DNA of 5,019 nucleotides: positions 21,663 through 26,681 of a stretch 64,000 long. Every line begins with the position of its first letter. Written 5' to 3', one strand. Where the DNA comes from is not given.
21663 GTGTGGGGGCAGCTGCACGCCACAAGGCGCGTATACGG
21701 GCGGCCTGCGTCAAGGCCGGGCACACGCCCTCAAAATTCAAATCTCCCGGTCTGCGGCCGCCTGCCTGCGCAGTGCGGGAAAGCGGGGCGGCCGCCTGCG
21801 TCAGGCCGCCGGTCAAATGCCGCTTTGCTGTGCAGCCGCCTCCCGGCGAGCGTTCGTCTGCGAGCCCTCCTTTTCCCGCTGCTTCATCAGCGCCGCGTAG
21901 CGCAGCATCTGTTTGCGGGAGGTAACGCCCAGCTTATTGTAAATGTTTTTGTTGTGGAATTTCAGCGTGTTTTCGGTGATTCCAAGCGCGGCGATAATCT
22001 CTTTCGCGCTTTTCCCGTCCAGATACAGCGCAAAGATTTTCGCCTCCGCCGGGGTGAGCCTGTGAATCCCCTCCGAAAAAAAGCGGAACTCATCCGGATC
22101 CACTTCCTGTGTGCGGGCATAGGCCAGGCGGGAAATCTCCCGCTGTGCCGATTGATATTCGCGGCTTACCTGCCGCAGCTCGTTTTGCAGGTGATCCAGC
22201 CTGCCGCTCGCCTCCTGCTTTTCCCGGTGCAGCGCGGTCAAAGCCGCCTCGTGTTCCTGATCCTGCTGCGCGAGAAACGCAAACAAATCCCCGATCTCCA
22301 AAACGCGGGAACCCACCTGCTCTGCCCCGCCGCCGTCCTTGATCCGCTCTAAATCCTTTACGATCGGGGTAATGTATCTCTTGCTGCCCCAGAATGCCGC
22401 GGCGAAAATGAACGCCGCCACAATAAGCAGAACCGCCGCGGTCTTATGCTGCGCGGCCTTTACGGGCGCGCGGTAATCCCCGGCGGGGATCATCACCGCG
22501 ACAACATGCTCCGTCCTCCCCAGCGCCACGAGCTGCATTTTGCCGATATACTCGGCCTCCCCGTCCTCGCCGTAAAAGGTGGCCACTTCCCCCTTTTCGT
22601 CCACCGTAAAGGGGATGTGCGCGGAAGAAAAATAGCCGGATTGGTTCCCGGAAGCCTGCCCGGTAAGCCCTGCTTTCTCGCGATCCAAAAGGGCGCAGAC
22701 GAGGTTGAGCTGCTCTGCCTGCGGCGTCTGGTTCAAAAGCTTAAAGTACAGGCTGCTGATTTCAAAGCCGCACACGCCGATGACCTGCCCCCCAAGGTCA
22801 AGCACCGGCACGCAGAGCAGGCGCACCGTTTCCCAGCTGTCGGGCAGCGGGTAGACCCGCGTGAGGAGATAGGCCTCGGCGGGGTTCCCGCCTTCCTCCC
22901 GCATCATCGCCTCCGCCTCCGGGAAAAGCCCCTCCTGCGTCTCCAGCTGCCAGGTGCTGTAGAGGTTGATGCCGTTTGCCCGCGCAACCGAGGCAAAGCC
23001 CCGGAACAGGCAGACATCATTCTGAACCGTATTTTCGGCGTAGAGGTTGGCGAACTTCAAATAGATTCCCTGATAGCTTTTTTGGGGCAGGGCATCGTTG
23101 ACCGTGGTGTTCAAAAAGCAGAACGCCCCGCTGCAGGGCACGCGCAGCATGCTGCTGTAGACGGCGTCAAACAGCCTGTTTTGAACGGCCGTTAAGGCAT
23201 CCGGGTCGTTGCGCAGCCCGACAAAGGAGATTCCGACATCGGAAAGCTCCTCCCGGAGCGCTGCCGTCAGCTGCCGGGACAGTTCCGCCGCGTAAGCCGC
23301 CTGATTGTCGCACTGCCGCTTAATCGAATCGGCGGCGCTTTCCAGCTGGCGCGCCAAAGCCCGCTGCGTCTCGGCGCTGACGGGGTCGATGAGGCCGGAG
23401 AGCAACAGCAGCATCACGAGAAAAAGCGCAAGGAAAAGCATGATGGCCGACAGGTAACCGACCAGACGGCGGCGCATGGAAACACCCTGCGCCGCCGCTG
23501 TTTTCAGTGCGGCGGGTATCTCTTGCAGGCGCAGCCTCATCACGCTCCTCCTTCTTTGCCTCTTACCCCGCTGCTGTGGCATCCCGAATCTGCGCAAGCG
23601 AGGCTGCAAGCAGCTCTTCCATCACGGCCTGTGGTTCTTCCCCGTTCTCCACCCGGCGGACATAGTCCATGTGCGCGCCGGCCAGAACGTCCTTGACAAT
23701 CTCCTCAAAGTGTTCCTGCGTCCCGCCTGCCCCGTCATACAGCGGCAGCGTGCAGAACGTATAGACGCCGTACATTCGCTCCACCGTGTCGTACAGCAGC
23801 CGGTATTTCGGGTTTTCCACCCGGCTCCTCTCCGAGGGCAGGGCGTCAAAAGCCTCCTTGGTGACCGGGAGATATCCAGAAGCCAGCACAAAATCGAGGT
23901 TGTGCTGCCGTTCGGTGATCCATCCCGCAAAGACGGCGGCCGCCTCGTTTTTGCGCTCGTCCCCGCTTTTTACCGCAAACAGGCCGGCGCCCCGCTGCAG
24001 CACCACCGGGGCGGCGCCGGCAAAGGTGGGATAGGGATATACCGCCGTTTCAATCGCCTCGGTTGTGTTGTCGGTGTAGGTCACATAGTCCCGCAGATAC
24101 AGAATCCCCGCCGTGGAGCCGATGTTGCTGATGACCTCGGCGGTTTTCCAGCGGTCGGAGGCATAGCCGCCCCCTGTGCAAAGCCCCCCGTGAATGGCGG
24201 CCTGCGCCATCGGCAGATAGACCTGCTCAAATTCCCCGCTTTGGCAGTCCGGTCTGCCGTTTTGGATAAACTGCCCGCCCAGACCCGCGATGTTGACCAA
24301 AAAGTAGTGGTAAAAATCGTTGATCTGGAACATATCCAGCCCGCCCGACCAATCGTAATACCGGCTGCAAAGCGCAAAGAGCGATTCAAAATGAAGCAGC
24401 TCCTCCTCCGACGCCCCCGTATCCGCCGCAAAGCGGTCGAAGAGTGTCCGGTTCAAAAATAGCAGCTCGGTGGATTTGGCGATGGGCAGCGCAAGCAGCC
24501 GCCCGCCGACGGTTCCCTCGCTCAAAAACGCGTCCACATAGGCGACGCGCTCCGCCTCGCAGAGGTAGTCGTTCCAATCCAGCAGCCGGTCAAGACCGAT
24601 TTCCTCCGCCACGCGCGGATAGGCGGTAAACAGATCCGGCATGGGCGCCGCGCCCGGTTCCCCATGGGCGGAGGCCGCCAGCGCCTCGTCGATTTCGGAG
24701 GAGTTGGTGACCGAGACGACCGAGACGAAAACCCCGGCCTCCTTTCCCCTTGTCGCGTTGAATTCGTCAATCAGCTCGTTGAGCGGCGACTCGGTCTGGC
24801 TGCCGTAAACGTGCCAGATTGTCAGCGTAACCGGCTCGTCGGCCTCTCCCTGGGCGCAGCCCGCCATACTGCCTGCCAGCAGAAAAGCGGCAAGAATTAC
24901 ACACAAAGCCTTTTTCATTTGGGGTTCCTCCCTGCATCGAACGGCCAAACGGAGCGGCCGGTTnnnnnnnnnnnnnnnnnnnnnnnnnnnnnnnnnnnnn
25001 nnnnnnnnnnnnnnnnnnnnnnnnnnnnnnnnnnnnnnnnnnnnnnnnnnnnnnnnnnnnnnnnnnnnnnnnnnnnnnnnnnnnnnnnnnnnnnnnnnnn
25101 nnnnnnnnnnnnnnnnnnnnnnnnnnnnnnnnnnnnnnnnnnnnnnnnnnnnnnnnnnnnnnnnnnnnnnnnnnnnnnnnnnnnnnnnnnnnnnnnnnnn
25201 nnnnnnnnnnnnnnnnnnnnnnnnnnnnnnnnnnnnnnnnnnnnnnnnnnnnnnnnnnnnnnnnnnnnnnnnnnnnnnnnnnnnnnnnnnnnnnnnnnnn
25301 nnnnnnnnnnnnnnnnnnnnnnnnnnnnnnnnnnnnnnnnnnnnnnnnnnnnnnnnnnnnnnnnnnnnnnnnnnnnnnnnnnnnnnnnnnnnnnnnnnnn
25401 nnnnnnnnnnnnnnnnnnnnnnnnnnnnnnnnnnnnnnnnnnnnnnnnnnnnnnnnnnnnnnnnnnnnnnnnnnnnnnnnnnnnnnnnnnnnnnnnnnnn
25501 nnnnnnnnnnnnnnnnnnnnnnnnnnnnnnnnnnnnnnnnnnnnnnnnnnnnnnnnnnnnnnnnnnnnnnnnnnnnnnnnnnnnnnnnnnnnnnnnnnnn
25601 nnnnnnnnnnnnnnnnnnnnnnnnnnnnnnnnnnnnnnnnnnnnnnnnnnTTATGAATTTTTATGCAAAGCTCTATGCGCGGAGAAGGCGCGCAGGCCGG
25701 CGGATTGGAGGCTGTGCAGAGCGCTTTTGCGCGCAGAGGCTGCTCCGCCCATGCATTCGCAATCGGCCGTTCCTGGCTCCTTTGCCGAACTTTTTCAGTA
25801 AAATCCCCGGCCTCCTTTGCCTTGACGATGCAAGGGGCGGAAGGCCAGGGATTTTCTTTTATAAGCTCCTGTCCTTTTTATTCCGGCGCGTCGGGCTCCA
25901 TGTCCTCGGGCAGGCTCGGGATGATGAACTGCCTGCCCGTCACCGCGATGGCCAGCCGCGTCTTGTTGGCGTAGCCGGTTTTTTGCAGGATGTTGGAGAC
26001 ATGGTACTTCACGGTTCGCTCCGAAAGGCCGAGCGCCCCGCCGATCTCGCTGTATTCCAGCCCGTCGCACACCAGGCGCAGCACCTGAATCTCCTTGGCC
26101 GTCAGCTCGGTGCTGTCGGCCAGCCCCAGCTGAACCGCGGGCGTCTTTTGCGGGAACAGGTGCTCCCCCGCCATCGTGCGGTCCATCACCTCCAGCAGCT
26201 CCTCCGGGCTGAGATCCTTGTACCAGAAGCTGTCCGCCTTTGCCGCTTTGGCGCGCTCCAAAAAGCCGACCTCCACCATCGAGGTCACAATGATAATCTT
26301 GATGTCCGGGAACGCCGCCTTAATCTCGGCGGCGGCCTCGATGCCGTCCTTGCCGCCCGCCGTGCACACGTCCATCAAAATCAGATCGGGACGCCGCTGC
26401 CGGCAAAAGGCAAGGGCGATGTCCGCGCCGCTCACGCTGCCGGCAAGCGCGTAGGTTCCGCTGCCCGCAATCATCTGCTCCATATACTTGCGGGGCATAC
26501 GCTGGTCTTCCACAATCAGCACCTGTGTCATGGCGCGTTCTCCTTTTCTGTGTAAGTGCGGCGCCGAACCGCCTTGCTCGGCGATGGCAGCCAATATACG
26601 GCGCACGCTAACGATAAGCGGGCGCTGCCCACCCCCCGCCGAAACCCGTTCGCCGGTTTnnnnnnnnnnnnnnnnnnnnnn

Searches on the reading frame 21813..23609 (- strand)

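Call 9: search_protein_families(library=pfam, max_evalue=0.001, proteins=[window:21813-23609:-])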
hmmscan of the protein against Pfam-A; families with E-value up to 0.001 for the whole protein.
window:21813-23609:- (598 aa): 2 families
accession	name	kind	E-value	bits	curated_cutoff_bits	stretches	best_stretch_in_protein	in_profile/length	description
PF00196.25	GerE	-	3e-13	49.6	23.5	1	517-572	2-57/57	Bacterial regulatory proteins, luxR family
PF08281.18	Sigma70_r4_2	-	0.00016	21.7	25.7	1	515-551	8-45/54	Sigma-70, region 4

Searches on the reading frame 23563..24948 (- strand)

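Call 9: search_protein_families(library=pfam, max_evalue=0.001, proteins=[window:23563-24948:-])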
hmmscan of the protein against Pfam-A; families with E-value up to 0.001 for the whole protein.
window:23563-24948:- (461 aa): 1 family
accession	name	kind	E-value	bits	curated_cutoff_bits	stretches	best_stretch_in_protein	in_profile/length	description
PF13416.11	SBP_bac_8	-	1.5e-11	45.1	27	1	58-368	1-267/279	Bacterial extracellular solute-binding protein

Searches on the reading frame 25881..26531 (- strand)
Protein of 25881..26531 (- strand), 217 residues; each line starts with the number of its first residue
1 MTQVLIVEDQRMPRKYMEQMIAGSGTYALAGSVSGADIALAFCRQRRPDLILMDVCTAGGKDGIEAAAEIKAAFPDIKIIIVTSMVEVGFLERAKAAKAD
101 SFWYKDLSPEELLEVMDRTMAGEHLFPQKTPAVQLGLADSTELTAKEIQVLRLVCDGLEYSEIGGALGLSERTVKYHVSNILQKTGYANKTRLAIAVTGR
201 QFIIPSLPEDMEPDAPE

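Call 42: search_protein_families(library=pfam, max_evalue=0.01, proteins=[window:25881-26531:-])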
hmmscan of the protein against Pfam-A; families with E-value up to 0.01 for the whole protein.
seq(217 aa): 5 families
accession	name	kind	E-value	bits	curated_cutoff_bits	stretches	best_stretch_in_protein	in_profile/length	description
PF00072.30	Response_reg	-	8.4e-17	61.8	30.2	1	4-115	1-109/111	Response regulator receiver domain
PF00196.25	GerE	-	3.8e-15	55.7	23.5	1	142-195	2-55/57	Bacterial regulatory proteins, luxR family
PF08281.18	Sigma70_r4_2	-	3.4e-06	27.1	25.7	1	142-184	10-53/54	Sigma-70, region 4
PF13384.12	HTH_23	-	8e-05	22.8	24.6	1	148-175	8-35/50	Homeodomain-like domain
PF04545.22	Sigma70_r4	-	0.00035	20.4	24.1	1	142-184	4-47/50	Sigma-70, region 4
